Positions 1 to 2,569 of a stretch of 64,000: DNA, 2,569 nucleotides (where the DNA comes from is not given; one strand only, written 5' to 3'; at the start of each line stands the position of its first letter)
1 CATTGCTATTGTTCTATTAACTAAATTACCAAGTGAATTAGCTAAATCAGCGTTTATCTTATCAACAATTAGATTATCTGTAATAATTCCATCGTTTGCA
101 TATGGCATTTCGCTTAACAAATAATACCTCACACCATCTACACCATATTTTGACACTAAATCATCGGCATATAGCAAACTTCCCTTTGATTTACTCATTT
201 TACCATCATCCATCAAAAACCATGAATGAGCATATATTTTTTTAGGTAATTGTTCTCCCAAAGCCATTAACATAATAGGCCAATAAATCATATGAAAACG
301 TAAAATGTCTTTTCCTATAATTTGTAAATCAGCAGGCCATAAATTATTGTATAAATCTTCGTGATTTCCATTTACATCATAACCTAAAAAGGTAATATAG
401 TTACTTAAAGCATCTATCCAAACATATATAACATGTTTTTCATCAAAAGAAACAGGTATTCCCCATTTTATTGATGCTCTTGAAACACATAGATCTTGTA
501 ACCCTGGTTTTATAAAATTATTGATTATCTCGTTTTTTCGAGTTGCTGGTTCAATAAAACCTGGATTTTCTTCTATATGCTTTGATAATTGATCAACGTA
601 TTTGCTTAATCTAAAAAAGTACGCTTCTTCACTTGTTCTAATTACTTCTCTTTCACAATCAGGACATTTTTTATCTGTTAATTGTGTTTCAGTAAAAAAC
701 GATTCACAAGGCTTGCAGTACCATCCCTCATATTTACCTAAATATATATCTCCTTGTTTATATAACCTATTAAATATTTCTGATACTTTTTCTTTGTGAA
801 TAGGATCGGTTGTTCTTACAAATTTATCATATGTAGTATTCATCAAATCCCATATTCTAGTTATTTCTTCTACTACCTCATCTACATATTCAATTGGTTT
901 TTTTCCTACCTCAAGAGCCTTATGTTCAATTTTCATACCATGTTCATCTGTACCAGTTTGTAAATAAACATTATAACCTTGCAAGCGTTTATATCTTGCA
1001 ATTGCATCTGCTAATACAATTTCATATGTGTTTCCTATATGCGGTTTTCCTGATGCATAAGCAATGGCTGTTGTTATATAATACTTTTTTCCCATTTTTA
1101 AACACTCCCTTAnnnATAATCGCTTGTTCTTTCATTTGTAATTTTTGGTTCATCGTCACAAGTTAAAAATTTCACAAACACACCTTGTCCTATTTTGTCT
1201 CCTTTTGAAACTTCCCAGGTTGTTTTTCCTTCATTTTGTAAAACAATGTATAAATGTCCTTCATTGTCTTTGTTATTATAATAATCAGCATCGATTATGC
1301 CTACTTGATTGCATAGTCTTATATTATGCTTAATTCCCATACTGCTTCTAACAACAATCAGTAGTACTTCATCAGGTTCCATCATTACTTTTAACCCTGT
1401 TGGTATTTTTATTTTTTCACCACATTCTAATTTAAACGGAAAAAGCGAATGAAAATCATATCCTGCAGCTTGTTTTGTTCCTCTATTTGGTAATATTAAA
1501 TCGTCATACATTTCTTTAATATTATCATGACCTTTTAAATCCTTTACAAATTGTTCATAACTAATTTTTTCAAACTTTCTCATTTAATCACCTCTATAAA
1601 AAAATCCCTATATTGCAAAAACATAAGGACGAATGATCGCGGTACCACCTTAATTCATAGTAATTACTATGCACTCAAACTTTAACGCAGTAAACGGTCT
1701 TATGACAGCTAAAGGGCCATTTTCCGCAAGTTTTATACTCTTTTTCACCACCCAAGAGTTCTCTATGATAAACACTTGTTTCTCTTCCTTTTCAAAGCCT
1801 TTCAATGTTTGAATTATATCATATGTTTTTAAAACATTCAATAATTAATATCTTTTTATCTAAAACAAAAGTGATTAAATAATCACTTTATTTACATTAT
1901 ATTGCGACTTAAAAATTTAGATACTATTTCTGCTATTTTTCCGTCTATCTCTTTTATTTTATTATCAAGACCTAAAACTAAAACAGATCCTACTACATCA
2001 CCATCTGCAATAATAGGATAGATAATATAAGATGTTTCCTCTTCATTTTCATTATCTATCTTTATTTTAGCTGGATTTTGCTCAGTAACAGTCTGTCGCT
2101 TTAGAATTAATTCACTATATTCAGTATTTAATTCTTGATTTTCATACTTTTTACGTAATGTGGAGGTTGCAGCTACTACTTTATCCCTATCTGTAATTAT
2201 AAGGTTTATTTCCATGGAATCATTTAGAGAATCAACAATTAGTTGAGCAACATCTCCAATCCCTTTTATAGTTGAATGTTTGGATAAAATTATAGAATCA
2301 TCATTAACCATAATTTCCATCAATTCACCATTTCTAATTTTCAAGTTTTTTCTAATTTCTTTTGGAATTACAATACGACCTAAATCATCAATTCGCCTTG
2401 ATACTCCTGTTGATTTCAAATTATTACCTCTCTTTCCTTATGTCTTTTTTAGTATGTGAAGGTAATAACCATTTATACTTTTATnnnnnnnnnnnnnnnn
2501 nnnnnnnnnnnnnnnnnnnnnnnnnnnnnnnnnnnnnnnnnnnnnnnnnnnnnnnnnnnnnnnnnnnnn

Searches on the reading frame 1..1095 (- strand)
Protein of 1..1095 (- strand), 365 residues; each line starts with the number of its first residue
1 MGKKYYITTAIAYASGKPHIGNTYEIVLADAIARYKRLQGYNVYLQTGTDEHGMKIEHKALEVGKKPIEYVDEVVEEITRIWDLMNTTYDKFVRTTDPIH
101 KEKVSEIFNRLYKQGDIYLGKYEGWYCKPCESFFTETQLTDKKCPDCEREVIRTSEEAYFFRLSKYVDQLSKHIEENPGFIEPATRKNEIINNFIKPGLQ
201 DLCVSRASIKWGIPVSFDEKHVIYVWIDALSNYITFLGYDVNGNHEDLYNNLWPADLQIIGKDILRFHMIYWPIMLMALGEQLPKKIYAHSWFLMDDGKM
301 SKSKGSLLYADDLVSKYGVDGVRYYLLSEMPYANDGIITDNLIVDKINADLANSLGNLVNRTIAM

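Call 12: search_protein_families(library=ncbifam, proteins=[window:1-1095:-], max_evalue=0.001)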
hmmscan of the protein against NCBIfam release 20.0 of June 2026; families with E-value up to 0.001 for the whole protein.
window:1-1095:- (365 aa): 19 families
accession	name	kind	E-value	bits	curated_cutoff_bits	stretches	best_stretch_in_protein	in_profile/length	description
NF008900.0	PRK12267.1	equivalog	1.2e-174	582.4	598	1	3-365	4-365/648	methionine--tRNA ligase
TIGR00398.1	metG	equivalog_domain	2e-126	422.8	336.35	1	5-365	1-393/530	methionine--tRNA ligase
NF008860.0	PRK11893.2-2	equivalog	1.4e-81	275.2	761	3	5-138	3-137/583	methionine--tRNA ligase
NF001100.0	PRK00133.1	equivalog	2.3e-77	261.1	587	2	126-364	157-396/676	methionine--tRNA ligase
TIGR00396.1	leuS_bact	equivalog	1.4e-29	102.9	548.4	1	3-176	29-206/843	leucine--tRNA ligase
NF009687.0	PRK13208.1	equivalog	3.7e-27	94.8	738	2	3-143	38-193/801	valine--tRNA ligase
TIGR00422.1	valS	equivalog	4.3e-27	94.5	612.1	2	3-135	33-183/863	valine--tRNA ligase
TIGR00392.1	ileS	equivalog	2e-25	89.2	621.4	2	220-355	533-665/861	isoleucine--tRNA ligase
NF008859.0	PRK11893.2-1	equivalog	6e-25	88.1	553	2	3-134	2-135/498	methionine--tRNA ligase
NF008957.0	PRK12300.1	subfamily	2e-19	69.1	677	2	3-44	32-73/946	leucine--tRNA ligase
NF004349.1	PRK05729.1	equivalog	1e-18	67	704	2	237-336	455-553/860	valine--tRNA ligase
NF000540.1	alt_ValS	exception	8.3e-17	60.4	900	2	244-327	517-602/827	valine--tRNA ligase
TIGR00395.1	leuS_arch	equivalog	1.9e-16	59.3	648.5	2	250-335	569-656/938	leucine--tRNA ligase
NF000257.1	MupA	exception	5.5e-15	54.2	1900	2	220-357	506-642/1024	mupirocin-resistant isoleucine--tRNA ligase MupA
NF000258.1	MupB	exception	8e-12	43.8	1900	2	219-359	509-646/1033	mupirocin-resistant isoleucine--tRNA ligase MupB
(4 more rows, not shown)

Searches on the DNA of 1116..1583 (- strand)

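Call 18: search_rna_families(sources=[L020, L053, L059, L061, L039, L027, L057, L011, L038, L042, L045, L079], threshold=gathering, show_alignments=10)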
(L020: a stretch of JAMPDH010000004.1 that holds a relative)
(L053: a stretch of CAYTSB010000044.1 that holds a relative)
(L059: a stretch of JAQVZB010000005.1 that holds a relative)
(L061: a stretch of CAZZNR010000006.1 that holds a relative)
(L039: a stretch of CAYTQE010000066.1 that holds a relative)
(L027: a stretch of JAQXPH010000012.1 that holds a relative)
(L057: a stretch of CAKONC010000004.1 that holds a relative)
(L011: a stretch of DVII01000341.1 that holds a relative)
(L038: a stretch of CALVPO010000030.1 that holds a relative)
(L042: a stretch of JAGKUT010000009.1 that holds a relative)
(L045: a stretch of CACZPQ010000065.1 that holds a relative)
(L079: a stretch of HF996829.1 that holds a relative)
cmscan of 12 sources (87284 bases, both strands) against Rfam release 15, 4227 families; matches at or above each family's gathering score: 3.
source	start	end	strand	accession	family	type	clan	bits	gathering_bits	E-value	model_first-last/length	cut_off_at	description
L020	3739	3956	+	RF00230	T-box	Cis-reg; leader;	-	124.8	93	4.3e-27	1-219/219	no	T-box leader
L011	2802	2985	+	RF00230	T-box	Cis-reg; leader;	-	108.2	93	7.9e-23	1-219/219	no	T-box leader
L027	3783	3964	+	RF00230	T-box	Cis-reg; leader;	-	94.4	93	2.9e-19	1-219/219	no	T-box leader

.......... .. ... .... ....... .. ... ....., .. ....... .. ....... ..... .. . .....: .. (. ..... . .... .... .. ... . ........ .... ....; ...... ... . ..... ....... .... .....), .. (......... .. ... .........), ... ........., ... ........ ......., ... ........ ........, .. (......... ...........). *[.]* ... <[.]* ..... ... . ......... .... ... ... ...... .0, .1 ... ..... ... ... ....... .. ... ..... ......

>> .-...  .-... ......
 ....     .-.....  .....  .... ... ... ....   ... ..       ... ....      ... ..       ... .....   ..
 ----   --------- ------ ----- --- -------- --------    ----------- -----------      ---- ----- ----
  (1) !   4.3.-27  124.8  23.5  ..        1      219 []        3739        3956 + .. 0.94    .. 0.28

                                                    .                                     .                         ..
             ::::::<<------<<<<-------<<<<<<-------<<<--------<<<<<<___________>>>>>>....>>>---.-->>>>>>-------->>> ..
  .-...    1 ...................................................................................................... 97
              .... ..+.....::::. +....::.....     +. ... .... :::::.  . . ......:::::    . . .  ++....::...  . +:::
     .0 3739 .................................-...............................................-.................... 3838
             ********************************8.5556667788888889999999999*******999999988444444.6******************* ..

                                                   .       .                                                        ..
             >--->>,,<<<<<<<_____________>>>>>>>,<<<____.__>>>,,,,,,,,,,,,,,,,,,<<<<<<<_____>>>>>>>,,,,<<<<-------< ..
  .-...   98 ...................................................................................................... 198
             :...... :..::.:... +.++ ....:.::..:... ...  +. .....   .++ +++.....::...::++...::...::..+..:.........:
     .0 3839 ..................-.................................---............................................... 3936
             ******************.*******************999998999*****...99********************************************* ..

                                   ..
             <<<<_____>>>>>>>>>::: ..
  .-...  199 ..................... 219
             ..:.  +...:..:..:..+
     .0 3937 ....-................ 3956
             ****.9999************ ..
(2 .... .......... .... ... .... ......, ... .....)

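Call 24: search_rna_families(sources=[L059, L061, L039, L077, L053, L038, L042, L045, L079], threshold=evalue, max_evalue=0.01, show_alignments=8)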
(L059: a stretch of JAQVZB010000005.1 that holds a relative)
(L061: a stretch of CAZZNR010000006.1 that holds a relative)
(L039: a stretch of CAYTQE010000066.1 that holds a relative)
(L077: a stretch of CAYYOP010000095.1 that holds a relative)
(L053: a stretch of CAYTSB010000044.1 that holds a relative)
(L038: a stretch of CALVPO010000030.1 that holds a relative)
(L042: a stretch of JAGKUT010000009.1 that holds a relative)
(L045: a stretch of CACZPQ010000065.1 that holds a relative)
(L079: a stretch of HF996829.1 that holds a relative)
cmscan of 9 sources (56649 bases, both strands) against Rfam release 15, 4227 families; matches with E-value up to 0.01: 5.
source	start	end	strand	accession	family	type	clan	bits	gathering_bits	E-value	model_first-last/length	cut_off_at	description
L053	50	228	+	RF00230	T-box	Cis-reg; leader;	-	77.2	93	5.1e-15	1-219/219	no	T-box leader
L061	2927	3083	+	RF00230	T-box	Cis-reg; leader;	-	62.8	93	2.6e-11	1-219/219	no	T-box leader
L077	2123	2283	+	RF00230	T-box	Cis-reg; leader;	-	58.1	93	4.2e-10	1-219/219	no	T-box leader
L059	3836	3973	+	RF00230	T-box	Cis-reg; leader;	-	56.6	93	9.8e-10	1-219/219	no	T-box leader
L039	3339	3458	+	RF00230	T-box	Cis-reg; leader;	-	54.6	93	3.3e-09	1-219/219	no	T-box leader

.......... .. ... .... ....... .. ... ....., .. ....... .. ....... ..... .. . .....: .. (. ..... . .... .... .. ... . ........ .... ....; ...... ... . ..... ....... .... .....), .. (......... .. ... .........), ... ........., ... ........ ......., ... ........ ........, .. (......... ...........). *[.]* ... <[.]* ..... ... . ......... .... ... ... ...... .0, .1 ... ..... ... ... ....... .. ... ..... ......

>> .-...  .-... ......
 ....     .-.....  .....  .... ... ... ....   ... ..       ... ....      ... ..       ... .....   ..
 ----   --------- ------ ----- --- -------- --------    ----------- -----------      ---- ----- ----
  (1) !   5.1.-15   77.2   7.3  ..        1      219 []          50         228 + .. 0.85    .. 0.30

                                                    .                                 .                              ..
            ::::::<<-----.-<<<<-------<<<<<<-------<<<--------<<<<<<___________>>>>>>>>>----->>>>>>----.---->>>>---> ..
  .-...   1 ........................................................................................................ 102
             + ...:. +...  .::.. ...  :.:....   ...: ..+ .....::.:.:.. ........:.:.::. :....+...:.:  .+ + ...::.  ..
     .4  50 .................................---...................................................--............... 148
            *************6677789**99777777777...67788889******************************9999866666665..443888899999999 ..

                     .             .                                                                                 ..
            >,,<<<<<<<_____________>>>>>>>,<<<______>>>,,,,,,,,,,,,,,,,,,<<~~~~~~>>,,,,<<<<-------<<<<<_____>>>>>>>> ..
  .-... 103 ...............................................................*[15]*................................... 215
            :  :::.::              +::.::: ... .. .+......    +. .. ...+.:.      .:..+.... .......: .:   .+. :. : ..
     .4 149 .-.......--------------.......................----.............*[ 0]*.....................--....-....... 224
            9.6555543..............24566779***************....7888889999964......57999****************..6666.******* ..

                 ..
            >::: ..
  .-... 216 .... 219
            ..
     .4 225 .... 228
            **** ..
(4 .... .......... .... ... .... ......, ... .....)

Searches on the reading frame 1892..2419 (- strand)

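Call 6: search_protein_families(library=pfam, proteins=[window:1892-2419:-], max_evalue=0.01)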
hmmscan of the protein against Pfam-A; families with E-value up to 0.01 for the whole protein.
window:1892-2419:- (175 aa): 5 families
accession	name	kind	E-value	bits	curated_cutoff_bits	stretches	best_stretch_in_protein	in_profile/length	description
PF15714.11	SpoVT_C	-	2.6e-26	92.6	27.5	1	54-173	2-126/128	Stage V sporulation protein T C-terminal, transcription factor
PF04014.23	MazE_antitoxin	-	1e-07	32.2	24.7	1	8-49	2-44/48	Antidote-toxin recognition MazE, bacterial antitoxin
PF23846.1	Cache_WalK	-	0.00014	22.7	27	1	56-148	1-90/92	WalK sensor protein kinase Chache domain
PF05651.19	Diacid_rec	-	0.0011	19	23.6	1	57-166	5-107/134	Putative sugar diacid recognition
PF13185.12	GAF_2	-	0.0095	16.6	28.6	0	58-152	8-111/136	GAF domain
